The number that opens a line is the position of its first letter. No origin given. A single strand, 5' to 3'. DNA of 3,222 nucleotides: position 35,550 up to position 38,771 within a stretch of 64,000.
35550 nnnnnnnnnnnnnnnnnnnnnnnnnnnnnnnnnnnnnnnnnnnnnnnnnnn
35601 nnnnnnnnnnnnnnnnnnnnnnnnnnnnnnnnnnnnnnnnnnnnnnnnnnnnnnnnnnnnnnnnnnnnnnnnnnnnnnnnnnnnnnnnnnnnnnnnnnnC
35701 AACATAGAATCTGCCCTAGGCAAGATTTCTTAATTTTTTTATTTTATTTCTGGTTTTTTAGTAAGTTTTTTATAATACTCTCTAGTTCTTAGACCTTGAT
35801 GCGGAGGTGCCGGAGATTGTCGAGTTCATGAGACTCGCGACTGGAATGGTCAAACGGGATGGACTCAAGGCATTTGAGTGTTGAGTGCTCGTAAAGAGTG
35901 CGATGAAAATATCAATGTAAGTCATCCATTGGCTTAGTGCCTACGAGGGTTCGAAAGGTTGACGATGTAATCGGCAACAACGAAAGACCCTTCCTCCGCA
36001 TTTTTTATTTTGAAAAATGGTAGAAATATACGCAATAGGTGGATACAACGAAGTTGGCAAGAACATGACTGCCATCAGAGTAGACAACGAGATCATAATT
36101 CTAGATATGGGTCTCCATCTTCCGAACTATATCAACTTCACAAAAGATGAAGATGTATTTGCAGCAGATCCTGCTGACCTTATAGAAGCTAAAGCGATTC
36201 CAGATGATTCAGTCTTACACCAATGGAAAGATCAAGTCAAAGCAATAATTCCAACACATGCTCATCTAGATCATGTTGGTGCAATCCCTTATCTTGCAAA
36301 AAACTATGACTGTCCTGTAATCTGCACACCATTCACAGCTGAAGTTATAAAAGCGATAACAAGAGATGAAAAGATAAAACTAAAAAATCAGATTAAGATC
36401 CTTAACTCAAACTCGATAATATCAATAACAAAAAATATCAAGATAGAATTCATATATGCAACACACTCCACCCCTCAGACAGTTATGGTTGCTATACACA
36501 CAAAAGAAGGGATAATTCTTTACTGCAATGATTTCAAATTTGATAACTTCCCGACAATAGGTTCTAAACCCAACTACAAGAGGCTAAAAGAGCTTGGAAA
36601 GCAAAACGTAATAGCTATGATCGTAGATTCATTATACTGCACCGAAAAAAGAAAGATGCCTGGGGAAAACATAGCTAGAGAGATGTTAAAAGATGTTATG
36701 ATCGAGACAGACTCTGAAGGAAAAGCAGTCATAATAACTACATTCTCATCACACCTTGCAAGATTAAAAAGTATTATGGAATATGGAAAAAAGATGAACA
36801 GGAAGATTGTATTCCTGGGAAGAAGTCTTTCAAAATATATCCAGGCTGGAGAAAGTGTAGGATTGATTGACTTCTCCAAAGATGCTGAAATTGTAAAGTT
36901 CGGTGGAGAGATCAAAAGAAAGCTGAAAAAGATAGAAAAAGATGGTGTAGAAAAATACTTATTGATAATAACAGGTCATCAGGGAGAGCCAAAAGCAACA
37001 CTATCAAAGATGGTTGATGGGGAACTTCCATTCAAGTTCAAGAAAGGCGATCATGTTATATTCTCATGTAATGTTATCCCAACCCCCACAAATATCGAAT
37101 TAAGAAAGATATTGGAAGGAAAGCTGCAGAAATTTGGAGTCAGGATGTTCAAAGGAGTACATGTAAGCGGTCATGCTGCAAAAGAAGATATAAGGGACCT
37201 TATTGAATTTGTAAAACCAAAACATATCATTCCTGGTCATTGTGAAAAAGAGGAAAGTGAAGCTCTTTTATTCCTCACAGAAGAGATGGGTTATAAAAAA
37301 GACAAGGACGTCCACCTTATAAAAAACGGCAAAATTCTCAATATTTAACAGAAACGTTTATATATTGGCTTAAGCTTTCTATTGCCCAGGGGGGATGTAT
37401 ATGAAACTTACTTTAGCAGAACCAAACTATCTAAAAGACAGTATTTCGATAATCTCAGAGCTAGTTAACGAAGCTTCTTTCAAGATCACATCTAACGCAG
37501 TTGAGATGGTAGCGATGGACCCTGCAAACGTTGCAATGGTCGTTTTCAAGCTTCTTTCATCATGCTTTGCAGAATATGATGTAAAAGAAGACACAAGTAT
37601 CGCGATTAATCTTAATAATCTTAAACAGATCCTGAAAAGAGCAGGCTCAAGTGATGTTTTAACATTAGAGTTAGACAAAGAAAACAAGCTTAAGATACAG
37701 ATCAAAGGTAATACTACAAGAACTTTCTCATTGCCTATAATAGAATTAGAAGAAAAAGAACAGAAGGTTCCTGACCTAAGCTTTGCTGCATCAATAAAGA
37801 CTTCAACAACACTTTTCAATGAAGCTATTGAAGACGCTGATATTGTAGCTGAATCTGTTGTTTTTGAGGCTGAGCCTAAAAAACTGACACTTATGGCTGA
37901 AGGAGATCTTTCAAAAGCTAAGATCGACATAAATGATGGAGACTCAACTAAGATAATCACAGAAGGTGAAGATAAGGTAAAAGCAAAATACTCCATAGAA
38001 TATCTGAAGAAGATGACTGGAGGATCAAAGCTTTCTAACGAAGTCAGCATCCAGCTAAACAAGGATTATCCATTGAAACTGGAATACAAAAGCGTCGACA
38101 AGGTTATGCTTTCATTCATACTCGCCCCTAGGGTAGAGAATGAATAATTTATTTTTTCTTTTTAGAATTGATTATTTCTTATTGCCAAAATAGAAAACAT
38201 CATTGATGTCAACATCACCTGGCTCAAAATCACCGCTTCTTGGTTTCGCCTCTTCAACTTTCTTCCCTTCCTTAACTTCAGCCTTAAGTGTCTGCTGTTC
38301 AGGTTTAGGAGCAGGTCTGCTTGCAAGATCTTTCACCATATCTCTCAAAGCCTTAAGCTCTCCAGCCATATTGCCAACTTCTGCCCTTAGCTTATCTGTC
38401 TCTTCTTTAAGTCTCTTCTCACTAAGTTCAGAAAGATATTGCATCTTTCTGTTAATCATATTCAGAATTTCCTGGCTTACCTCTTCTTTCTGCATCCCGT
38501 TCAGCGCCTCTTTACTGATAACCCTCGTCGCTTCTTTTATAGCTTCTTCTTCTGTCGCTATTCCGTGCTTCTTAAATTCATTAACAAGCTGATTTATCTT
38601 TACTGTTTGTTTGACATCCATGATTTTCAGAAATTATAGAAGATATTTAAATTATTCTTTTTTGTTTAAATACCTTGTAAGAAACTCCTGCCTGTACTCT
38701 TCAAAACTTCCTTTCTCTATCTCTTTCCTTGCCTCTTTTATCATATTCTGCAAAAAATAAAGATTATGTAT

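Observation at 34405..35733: Triplet of tandem paralogous small coiled-coil proteins behind a palindromic operator-like site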

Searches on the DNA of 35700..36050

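Call 44: search_rna_families(source=window, start=35700, end=36050, threshold=evalue, max_evalue=1, show_alignments=2)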
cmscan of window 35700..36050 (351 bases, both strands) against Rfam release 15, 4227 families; matches with E-value up to 1: 0.
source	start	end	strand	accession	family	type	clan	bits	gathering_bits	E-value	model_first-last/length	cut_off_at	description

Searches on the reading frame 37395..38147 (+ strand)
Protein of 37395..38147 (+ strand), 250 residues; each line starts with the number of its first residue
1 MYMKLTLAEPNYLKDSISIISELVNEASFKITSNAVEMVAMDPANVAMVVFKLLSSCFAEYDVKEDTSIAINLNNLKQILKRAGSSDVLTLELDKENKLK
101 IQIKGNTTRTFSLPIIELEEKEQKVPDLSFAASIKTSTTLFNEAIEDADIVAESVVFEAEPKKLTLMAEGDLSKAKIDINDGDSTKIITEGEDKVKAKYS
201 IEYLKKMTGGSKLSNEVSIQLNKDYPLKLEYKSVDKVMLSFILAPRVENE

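Call 3: search_protein_families(library=pfam, proteins=[window:37395-38147:+], max_evalue=1)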
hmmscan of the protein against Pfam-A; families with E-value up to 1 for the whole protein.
window:37395-38147:+ (250 aa): 5 families
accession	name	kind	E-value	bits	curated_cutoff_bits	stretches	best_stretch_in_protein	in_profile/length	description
PF00705.23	PCNA_N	-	1.5e-15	57.4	20.3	1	6-104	5-104/127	Proliferating cell nuclear antigen, N-terminal domain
PF02747.20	PCNA_C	-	1.5e-14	54.7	23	1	124-245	1-127/128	Proliferating cell nuclear antigen, C-terminal domain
PF04005.17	Hus1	-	0.0002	21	27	1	1-108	1-117/288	Hus1-like protein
PF02144.21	Rad1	-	0.00025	20.6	24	1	24-224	22-248/257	Repair protein Rad1/Rec1/Rad17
PF04139.18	Rad9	-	0.0019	18.1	25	1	16-169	4-169/253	Rad9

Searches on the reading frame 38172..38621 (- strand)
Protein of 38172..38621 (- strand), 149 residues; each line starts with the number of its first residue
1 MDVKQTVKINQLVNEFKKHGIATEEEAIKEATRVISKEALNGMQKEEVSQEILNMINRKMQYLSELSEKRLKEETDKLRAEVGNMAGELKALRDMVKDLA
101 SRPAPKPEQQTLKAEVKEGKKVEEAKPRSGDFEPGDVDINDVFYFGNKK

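Call 3: search_protein_families(library=pfam, proteins=[window:38172-38621:-], max_evalue=1)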
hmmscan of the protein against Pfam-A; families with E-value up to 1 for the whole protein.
window:38172-38621:- (149 aa): 8 families
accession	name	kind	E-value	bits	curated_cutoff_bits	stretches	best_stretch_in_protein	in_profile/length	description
PF07889.17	DUF1664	-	0.013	16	34.6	1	43-102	59-116/124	Protein of unknown function (DUF1664)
PF03040.20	CemA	-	0.045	14.1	27.4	1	5-100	27-115/229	CemA family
PF13801.11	Metal_resist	-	0.055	14.1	29.2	1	54-109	33-88/125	Heavy-metal resistance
PF03041.19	Baculo_LEF-2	-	0.056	13.5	25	1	40-132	45-140/184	lef-2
PF25450.1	Rab11-FIP3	-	0.099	13.4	31.9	1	8-109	15-111/125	Rab11-FIP3-like domain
PF00143.24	Interferon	-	0.13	12.8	26.8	1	17-83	48-114/160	Interferon alpha/beta domain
PF04286.17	DUF445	-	0.14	12.5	33.8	1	19-118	151-254/368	Protein of unknown function (DUF445)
PF08775.15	ParB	-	0.7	10.7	25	1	11-78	17-83/126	ParB family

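Call 40: search_protein_families(library=ncbifam, proteins=[window:38172-38621:-], max_evalue=1)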
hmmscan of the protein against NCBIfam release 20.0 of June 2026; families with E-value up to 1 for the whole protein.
window:38172-38621:- (149 aa): 3 families
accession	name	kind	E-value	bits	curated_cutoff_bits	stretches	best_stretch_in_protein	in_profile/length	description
NF005519.0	PRK07152.1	equivalog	0.0029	16.6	315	1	30-99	152-221/361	nicotinate-nucleotide adenylyltransferase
NF004427.0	PRK05771.1-1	equivalog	0.22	10.2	942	1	25-76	102-152/668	V-type ATP synthase subunit I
NF038403.1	perm_prefix_1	domain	0.24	11.2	30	0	9-31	23-44/59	permease prefix domain 1-containing protein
